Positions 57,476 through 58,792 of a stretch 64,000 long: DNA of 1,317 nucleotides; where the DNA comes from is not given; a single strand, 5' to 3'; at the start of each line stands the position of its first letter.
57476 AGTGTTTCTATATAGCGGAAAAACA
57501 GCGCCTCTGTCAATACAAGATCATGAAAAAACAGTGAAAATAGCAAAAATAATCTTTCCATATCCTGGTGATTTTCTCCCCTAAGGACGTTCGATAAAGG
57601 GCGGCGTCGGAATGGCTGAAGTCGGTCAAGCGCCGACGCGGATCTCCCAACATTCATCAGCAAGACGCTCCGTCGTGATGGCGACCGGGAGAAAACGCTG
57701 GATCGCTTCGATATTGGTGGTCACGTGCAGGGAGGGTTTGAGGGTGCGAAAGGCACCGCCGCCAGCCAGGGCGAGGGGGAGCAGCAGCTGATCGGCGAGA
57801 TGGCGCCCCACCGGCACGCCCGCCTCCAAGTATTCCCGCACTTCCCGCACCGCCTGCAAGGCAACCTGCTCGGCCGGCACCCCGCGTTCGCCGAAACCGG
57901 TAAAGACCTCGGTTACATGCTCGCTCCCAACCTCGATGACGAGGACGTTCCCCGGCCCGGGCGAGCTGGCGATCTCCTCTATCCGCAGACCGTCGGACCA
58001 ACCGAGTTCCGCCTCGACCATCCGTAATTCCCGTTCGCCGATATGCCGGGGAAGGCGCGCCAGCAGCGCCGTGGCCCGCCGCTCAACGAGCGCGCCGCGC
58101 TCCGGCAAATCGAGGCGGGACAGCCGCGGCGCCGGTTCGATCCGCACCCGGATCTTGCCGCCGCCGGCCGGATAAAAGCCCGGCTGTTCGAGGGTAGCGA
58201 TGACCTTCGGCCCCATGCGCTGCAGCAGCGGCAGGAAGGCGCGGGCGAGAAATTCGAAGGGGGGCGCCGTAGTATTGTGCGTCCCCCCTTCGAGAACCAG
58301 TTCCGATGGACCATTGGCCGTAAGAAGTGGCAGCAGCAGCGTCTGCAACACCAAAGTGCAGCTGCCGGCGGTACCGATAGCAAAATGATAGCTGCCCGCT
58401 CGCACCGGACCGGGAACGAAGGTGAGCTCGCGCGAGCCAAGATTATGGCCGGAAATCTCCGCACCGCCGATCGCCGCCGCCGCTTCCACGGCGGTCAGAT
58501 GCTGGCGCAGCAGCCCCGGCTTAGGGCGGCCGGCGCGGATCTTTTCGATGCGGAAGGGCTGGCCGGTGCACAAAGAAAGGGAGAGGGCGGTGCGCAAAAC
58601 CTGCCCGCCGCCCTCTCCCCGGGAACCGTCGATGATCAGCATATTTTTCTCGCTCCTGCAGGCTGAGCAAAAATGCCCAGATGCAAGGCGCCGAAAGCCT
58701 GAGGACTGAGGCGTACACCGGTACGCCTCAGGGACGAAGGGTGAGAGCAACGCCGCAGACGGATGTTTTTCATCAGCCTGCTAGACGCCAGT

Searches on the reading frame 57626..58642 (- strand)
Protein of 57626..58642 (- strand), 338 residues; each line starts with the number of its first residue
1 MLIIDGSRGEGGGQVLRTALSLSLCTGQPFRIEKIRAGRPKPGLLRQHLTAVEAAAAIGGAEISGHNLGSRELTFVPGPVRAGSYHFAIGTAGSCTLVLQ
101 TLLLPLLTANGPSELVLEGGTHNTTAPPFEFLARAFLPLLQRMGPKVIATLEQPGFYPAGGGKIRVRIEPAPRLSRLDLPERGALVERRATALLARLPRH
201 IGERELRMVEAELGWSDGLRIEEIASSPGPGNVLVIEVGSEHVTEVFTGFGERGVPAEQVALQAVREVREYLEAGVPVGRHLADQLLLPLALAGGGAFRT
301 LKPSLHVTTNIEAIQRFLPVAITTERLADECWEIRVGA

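Call 13: search_protein_families(library=pfam, proteins=[window:57626-58642:-])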
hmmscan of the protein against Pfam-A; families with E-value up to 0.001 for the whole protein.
window:57626-58642:- (338 aa): 2 families
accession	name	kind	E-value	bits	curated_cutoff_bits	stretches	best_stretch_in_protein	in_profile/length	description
PF01137.26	RTC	-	1.9e-77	259.8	27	1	9-322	2-219/221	RNA 3'-terminal phosphate cyclase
PF05189.18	RTC_insert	-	4e-15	56.5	23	1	181-273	2-102/102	RNA 3'-terminal phosphate cyclase (RTC), insert domain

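Call 43: find_homologous_proteins(query=window:57626-58642:-, max_evalue=1e-60)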
Query window:57626-58642:- (338 aa): 7991 proteins with E <= 1e-60 among 8000 candidates; the best 120 are listed.
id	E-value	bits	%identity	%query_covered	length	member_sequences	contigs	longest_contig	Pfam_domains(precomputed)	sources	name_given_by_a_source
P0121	5.8e-198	675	91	100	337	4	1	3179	PF01137.27,PF05189.19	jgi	jgi:RNA 3'-terminal phosphate cyclase (ATP)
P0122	1.6e-161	555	75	100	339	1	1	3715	PF01137.27,PF05189.19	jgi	jgi:RNA 3'-terminal phosphate cyclase (ATP)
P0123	5.6e-159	547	74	100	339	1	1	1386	PF01137.27,PF05189.19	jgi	jgi:RNA 3'-terminal phosphate cyclase (ATP)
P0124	3.3e-158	545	73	100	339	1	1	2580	PF01137.27,PF05189.19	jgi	jgi:RNA 3'-terminal phosphate cyclase (ATP)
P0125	1.2e-156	539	74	100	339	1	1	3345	PF01137.27,PF05189.19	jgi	jgi:RNA 3'-terminal phosphate cyclase (ATP)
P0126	5.1e-156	537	74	100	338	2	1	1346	PF01137.27,PF05189.19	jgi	jgi:RNA 3'-terminal phosphate cyclase (ATP)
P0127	1.1e-155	536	73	100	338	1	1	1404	PF01137.27,PF05189.19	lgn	-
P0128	1.8e-155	536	74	100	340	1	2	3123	PF01137.27,PF05189.19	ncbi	-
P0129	3.2e-152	525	70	100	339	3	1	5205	PF01137.27,PF05189.19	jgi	jgi:RNA 3'-terminal phosphate cyclase (ATP)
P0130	2.5e-143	496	68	99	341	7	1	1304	PF01137.27,PF05189.19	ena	-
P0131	2.8e-143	495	67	99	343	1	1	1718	PF01137.27,PF05189.19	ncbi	-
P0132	9.7e-143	494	67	99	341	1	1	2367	PF01137.27,PF05189.19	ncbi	-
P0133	1.2e-142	493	68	99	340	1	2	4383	PF01137.27,PF05189.19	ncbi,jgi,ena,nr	ncbi:MAG TPA: RNA 3'-terminal phosphate cyclase [Geobacteraceae bacterium]|nr:RNA 3'-terminal phosph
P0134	1.5e-142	493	67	99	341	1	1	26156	PF01137.27,PF05189.19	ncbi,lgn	-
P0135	3.3e-142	492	66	99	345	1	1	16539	PF01137.27,PF05189.19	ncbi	-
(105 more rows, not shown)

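Call 47: find_encoding_contigs(protein=P0121, flank=2500, max_places=2)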
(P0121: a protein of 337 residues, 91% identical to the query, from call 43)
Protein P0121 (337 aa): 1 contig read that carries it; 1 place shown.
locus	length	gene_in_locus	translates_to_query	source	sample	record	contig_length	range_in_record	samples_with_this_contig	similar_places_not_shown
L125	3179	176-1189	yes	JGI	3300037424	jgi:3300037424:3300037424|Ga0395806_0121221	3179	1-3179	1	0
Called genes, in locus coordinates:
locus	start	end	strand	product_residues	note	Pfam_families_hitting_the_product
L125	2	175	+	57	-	?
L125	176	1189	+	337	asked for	PF01137:RTC, PF05189:RTC_insert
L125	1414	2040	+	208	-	-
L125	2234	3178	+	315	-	?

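Call 90: find_encoding_contigs(protein=P0122, flank=1500, max_places=1)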
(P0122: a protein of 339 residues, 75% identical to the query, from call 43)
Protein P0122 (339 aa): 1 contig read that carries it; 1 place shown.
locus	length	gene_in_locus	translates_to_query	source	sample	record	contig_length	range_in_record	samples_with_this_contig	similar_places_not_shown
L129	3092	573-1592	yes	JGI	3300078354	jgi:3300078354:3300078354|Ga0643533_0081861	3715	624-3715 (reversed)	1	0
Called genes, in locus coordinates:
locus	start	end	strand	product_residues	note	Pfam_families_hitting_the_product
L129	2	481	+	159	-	?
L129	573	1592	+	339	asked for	PF01137:RTC, PF05189:RTC_insert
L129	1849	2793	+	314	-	PF10609:ParA, PF13614:AAA_31 (weak), PF01656:CbiA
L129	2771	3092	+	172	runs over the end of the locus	PF12844:HTH_19 (weak), PF13413:HTH_25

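Call 91: find_encoding_contigs(protein=P0129, flank=1500, max_places=1)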
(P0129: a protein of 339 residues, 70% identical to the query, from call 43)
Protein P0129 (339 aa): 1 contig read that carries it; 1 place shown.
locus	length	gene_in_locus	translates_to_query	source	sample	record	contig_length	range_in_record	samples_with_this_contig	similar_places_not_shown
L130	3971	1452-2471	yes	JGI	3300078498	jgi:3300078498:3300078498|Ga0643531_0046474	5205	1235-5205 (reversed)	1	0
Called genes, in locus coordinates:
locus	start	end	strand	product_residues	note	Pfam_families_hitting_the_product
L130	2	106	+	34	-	?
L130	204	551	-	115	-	-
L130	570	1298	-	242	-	PF01904:DUF72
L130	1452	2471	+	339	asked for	PF01137:RTC, PF05189:RTC_insert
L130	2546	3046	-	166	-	PF02915:Rubrerythrin, PF21349:RUBY_RBDX (weak)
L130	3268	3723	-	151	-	PF01475:FUR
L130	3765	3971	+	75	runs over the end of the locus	PF13307:Helicase_C_2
